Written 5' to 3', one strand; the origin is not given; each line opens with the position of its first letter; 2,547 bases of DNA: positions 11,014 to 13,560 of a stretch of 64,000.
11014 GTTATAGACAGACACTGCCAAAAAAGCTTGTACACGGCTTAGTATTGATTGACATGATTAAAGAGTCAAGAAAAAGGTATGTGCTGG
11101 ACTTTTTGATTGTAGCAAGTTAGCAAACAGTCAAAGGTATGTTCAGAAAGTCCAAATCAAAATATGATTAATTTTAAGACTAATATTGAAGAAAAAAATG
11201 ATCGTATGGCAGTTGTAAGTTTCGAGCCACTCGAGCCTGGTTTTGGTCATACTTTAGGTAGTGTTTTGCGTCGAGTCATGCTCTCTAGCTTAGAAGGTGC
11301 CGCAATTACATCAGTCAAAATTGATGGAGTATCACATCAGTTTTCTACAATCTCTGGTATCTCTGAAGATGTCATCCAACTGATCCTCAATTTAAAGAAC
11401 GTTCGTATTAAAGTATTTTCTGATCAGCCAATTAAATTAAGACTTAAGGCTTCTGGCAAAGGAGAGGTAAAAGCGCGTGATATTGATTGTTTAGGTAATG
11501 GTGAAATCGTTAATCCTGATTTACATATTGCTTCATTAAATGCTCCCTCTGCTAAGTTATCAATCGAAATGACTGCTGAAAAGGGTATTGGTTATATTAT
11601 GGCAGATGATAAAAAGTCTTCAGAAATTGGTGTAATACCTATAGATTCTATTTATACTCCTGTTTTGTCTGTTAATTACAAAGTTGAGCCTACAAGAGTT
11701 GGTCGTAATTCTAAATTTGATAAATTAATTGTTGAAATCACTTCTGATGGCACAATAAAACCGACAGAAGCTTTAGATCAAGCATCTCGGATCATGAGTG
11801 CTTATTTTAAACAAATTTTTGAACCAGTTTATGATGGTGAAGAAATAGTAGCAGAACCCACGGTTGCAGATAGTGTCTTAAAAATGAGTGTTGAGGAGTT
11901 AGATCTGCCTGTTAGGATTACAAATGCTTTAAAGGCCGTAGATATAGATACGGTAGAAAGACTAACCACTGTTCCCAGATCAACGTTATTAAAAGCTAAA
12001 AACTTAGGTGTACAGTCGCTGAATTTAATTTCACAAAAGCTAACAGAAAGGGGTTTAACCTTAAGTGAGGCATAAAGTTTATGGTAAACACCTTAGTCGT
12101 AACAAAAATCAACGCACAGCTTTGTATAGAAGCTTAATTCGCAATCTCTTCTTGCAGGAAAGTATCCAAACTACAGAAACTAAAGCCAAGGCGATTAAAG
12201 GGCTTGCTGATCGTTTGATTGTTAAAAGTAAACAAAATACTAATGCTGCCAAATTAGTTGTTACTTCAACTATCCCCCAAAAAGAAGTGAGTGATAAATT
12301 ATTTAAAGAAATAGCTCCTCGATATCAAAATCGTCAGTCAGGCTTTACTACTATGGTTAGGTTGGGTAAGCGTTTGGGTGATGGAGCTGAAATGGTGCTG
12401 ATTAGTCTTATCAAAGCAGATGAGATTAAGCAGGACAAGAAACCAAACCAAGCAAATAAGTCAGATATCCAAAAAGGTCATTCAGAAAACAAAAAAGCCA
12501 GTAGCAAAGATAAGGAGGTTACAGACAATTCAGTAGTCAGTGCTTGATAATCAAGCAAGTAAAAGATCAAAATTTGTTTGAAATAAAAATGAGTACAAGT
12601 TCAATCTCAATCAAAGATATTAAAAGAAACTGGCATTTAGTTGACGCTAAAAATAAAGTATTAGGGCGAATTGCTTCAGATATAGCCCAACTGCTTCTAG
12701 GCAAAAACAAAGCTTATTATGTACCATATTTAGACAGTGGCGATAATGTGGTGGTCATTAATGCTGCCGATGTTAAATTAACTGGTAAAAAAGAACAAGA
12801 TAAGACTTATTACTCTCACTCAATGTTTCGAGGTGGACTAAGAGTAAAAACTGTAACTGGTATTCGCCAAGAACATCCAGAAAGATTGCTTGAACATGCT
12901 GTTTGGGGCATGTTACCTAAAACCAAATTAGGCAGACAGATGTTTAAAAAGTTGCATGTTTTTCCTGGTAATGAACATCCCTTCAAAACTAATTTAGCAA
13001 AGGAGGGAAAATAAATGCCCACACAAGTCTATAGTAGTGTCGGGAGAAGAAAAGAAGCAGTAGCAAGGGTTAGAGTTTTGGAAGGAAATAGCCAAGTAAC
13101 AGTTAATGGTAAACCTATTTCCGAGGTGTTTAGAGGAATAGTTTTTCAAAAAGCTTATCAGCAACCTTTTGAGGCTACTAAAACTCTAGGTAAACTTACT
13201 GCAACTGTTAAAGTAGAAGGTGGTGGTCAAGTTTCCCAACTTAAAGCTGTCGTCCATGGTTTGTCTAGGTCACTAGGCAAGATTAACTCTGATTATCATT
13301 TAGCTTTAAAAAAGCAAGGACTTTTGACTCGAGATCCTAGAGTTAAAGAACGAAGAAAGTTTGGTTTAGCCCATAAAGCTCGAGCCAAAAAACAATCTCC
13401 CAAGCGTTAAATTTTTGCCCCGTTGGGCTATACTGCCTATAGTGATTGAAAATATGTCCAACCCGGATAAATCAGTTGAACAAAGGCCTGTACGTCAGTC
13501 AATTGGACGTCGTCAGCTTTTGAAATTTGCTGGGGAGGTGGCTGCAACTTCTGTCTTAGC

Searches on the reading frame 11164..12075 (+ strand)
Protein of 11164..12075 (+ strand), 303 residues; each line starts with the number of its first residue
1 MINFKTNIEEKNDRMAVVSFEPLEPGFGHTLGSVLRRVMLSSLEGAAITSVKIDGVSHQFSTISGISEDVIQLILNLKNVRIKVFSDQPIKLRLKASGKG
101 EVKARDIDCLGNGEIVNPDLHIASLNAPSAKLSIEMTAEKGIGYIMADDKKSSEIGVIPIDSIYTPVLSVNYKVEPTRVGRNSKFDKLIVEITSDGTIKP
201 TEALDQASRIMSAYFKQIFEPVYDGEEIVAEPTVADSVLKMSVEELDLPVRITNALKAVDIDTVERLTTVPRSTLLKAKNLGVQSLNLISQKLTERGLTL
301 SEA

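Call 92: search_protein_families(library=pfam, proteins=[window:11164-12075:+], max_evalue=0.0001)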
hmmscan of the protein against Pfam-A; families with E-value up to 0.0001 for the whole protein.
window:11164-12075:+ (303 aa): 3 families
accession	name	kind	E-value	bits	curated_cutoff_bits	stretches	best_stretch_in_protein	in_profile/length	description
PF01000.31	RNA_pol_A_bac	-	1.9e-29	102.7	33.9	1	51-165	1-119/119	RNA polymerase Rpb3/RpoA insert domain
PF01193.29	RNA_pol_L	-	3.6e-20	71.9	24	1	21-213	1-72/74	RNA polymerase Rpb3/Rpb11 dimerisation domain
PF03118.21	RNA_pol_A_CTD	-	1.2e-15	57.4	23.8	1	237-295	9-67/67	Bacterial RNA polymerase, alpha chain C terminal domain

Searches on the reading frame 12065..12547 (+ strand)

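Call 92: search_protein_families(library=pfam, proteins=[window:12065-12547:+], max_evalue=0.0001)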
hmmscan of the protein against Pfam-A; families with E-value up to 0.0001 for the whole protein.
window:12065-12547:+ (160 aa): 1 family
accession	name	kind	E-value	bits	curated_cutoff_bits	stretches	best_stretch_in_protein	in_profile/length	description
PF01196.24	Ribosomal_L17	-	9.8e-27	94.1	27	1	20-115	1-96/97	Ribosomal protein L17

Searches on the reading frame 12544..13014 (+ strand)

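Call 92: search_protein_families(library=pfam, proteins=[window:12544-13014:+], max_evalue=0.0001)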
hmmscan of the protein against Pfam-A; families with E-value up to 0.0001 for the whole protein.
window:12544-13014:+ (156 aa): 1 family
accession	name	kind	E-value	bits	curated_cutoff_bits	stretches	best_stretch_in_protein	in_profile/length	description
PF00572.24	Ribosomal_L13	-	9.5e-44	148.8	23.8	1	28-146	1-119/119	Ribosomal protein L13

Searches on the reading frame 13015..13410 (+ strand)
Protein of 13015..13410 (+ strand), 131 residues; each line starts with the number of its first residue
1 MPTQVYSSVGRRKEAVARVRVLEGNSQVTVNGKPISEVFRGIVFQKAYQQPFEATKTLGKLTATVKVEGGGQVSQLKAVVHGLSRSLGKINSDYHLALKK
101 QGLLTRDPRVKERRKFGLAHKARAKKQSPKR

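Call 92: search_protein_families(library=pfam, proteins=[window:13015-13410:+], max_evalue=0.0001)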
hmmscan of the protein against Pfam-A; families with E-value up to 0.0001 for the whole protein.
window:13015-13410:+ (131 aa): 1 family
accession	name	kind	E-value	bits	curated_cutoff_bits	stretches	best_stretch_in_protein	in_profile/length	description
PF00380.25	Ribosomal_S9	-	2.6e-34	118.7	22.5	1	10-131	1-121/121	Ribosomal protein S9/S16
